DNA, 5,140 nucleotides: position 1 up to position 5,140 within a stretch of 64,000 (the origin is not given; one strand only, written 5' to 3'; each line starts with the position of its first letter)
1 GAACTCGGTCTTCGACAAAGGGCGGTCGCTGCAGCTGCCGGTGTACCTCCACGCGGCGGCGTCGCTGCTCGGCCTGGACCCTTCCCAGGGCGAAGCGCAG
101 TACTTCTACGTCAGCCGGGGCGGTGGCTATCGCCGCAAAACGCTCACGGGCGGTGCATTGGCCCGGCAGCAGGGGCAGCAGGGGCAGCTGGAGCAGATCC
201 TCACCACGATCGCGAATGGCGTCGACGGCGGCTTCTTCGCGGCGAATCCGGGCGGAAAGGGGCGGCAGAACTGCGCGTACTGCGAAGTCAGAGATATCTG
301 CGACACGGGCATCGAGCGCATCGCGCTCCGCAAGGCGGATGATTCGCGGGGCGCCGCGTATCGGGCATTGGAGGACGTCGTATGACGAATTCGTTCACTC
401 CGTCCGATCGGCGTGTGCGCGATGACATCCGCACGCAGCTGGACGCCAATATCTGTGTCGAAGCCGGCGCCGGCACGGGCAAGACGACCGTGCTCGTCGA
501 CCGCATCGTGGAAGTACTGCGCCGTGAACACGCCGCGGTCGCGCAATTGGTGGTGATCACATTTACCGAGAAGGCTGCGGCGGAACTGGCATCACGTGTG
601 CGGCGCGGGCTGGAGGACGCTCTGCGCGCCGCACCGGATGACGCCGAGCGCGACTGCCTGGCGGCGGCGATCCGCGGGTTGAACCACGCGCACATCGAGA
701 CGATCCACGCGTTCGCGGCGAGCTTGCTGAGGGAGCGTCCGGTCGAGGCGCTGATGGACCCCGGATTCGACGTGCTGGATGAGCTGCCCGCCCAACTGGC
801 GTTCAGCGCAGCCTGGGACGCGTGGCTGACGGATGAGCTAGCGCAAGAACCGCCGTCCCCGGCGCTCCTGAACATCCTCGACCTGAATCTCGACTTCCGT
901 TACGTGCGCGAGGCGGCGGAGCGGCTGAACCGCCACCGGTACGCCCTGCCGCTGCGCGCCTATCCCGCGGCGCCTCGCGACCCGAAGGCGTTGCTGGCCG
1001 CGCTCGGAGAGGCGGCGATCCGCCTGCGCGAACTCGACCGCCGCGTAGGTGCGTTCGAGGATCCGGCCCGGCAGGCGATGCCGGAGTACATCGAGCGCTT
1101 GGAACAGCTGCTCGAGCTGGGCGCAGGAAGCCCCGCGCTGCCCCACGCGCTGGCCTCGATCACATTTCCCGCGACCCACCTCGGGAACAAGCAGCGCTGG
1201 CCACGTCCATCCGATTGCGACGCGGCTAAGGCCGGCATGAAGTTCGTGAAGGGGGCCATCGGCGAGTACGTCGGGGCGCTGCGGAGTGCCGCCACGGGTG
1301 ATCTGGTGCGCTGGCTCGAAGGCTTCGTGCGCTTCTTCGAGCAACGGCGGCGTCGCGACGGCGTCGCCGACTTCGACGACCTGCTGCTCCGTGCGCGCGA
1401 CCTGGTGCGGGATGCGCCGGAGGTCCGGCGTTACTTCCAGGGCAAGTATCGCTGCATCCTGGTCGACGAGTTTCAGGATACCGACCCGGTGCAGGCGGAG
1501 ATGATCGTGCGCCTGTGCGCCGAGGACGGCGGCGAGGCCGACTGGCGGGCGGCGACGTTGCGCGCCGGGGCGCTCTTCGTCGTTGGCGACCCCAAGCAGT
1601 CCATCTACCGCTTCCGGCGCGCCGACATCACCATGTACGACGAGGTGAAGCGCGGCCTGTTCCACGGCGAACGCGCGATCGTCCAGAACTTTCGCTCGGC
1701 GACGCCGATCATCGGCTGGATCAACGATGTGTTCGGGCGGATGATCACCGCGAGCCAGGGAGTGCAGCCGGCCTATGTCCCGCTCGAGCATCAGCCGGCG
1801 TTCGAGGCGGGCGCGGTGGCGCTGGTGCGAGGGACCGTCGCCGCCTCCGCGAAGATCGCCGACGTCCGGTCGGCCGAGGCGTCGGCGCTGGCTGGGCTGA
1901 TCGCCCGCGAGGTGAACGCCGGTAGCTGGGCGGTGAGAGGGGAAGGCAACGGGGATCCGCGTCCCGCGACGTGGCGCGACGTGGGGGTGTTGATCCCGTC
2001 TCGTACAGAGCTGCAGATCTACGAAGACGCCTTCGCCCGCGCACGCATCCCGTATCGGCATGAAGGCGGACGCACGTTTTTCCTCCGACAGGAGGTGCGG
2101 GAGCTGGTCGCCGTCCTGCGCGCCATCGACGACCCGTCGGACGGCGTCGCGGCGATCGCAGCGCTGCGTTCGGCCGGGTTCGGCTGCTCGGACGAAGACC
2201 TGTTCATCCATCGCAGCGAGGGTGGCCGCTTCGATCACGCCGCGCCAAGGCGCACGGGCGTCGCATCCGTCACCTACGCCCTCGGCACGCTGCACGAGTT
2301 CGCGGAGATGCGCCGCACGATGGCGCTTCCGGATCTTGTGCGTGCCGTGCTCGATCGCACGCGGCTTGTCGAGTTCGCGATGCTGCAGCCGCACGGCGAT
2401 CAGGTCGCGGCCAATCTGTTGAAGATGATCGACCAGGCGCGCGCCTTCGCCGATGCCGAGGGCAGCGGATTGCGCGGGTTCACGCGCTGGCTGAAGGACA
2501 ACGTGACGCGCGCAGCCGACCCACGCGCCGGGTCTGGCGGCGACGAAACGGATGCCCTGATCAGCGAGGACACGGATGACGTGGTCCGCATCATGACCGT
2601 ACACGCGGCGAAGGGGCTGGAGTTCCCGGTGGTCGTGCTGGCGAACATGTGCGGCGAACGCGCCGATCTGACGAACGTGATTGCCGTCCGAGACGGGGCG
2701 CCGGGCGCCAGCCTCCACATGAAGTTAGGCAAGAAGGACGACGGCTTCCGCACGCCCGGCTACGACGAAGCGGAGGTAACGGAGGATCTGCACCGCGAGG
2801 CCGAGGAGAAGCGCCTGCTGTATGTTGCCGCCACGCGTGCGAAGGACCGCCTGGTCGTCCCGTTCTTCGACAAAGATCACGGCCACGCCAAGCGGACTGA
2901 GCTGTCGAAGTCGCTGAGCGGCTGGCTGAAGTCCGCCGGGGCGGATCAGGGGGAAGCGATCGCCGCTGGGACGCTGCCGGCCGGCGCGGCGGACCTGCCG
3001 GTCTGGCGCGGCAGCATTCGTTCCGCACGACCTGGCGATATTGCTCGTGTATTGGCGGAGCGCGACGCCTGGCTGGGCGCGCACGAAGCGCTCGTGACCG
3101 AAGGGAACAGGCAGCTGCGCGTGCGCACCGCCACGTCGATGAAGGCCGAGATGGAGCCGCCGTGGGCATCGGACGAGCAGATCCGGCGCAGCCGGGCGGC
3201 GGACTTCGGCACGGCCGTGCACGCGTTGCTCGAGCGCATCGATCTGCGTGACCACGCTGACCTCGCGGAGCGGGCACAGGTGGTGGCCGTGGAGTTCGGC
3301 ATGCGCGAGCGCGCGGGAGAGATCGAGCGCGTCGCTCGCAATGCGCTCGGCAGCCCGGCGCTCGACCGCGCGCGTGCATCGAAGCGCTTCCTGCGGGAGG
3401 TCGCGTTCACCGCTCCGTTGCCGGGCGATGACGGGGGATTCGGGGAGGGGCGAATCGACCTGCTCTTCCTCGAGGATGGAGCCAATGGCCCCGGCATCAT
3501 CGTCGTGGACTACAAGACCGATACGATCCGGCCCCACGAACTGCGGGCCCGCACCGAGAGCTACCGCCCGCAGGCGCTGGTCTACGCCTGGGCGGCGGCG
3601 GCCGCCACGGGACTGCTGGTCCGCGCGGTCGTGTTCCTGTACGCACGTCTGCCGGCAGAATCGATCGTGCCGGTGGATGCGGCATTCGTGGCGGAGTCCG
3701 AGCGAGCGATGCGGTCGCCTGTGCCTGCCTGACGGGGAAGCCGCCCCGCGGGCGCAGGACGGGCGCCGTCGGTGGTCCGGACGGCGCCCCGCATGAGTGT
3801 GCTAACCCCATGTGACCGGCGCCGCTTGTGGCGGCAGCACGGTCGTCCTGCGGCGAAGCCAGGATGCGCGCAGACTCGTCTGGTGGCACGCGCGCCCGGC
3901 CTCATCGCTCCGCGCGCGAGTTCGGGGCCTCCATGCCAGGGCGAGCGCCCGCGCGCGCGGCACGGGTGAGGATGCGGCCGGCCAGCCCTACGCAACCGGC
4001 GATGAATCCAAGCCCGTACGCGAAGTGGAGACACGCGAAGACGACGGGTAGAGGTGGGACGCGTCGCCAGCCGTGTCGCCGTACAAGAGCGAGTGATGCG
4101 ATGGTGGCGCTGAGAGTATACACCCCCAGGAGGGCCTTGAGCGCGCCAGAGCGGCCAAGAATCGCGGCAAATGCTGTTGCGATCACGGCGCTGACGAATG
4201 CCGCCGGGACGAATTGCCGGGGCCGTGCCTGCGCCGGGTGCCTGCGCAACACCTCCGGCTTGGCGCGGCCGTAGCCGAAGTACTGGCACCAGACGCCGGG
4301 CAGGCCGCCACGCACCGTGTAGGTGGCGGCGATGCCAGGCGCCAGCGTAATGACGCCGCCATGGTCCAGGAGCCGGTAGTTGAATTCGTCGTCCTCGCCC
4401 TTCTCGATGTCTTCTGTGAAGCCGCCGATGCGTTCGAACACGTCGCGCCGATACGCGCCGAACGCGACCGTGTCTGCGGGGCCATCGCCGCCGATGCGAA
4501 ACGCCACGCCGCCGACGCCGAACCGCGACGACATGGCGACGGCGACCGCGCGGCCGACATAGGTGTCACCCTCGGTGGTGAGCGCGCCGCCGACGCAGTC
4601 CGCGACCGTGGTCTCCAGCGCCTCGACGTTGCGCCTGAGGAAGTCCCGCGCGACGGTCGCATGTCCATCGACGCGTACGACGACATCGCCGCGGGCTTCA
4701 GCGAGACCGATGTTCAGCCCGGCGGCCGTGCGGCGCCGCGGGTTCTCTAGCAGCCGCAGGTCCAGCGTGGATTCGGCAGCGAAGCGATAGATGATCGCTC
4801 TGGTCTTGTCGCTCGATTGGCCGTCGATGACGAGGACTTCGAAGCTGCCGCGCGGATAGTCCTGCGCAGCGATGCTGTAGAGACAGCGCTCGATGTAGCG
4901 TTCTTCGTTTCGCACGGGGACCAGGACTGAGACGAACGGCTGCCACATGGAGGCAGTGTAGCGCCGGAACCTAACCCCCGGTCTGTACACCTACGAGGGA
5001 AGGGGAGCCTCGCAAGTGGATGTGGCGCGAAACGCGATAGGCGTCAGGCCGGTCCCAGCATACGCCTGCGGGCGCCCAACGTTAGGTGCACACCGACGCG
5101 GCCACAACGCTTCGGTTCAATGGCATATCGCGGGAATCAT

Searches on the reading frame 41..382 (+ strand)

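Call 64: search_protein_families(library=pfam, proteins=[window:41-382:+], max_evalue=0.0001)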
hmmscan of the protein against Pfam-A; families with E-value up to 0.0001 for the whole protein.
window:41-382:+ (114 aa): 1 family
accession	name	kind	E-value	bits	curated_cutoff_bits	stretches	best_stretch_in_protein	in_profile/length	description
PF12705.13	PDDEXK_1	-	7.7e-07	29.7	22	1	1-88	164-247/247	PD-(D/E)XK nuclease superfamily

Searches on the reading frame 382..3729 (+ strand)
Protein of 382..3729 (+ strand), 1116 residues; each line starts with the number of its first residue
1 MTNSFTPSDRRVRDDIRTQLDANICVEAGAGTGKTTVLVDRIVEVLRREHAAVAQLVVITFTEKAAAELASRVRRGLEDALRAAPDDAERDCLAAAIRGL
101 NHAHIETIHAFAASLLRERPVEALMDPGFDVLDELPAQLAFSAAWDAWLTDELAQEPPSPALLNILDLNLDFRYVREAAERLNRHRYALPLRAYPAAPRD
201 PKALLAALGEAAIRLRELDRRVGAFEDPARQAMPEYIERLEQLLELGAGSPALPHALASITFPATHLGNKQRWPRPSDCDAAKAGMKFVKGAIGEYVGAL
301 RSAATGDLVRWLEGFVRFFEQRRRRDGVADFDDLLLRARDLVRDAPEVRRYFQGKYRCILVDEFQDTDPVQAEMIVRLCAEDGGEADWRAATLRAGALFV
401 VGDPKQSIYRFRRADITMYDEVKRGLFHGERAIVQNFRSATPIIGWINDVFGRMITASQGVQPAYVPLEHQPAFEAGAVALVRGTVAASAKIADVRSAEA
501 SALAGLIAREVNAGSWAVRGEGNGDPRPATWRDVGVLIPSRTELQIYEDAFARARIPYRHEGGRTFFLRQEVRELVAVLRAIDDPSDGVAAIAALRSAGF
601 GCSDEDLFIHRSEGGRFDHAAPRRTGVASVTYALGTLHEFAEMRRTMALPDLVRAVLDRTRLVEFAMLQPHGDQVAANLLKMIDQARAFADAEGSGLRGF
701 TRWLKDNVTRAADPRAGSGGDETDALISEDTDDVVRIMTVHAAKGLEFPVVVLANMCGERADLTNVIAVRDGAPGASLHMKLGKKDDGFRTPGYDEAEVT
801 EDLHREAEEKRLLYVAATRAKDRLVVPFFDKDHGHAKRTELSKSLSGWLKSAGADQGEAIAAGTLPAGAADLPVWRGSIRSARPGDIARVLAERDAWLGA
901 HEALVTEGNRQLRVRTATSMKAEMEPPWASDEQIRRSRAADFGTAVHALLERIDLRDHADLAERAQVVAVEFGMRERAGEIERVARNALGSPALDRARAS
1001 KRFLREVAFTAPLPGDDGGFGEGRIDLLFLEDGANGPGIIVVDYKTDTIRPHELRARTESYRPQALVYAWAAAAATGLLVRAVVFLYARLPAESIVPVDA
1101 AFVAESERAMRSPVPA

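Call 64: search_protein_families(library=pfam, proteins=[window:382-3729:+], max_evalue=0.0001)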
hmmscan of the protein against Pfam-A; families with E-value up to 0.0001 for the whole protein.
window:382-3729:+ (1116 aa): 6 families
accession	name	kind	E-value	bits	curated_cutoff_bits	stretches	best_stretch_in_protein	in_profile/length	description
PF00580.27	UvrD-helicase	-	5.7e-53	180.8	23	1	19-423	11-267/271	UvrD/REP helicase N-terminal domain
PF13361.12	UvrD_C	-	4.4e-25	89.3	25.6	2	728-827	280-346/350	UvrD-like helicase C-terminal domain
PF13245.12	AAA_19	-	1e-15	58.5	25.1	1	22-412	12-134/134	AAA domain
PF12705.13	PDDEXK_1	-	1.6e-13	51.6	22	1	936-1090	34-189/247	PD-(D/E)XK nuclease superfamily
PF13538.12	UvrD_C_2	-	5.7e-11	42.5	27.4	0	735-758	2-27/52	UvrD-like helicase C-terminal domain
PF01443.25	Viral_helicase1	-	2e-05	24.9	21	0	804-825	204-225/228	Viral superfamily 1 RNA helicase core domain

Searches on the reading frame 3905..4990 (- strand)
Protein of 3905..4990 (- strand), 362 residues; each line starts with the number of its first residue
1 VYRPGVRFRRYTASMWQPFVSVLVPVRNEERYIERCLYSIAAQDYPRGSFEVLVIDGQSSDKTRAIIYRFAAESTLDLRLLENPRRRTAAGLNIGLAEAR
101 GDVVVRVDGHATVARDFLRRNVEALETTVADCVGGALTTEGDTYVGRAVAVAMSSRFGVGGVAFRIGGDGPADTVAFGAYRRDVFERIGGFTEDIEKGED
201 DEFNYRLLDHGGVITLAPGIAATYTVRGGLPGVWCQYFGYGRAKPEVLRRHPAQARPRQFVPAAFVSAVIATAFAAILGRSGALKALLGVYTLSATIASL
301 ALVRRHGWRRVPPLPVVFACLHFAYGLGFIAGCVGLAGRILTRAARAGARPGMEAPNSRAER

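Call 64: search_protein_families(library=pfam, proteins=[window:3905-4990:-], max_evalue=0.0001)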
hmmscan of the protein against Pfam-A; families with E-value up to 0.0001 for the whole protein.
window:3905-4990:- (362 aa): 3 families
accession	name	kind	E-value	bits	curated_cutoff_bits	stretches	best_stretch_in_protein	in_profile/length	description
PF00535.33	Glycos_transf_2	-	2.4e-26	93.1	23.3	1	21-188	1-167/168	Glycosyl transferase family 2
PF13641.12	Glyco_tranf_2_3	-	4.4e-14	53.5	27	1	18-221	2-208/230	Glycosyltransferase like family 2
PF10111.15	Glyco_tranf_2_2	-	1.1e-06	28.8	27.3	1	21-121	1-102/276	Glycosyltransferase like family 2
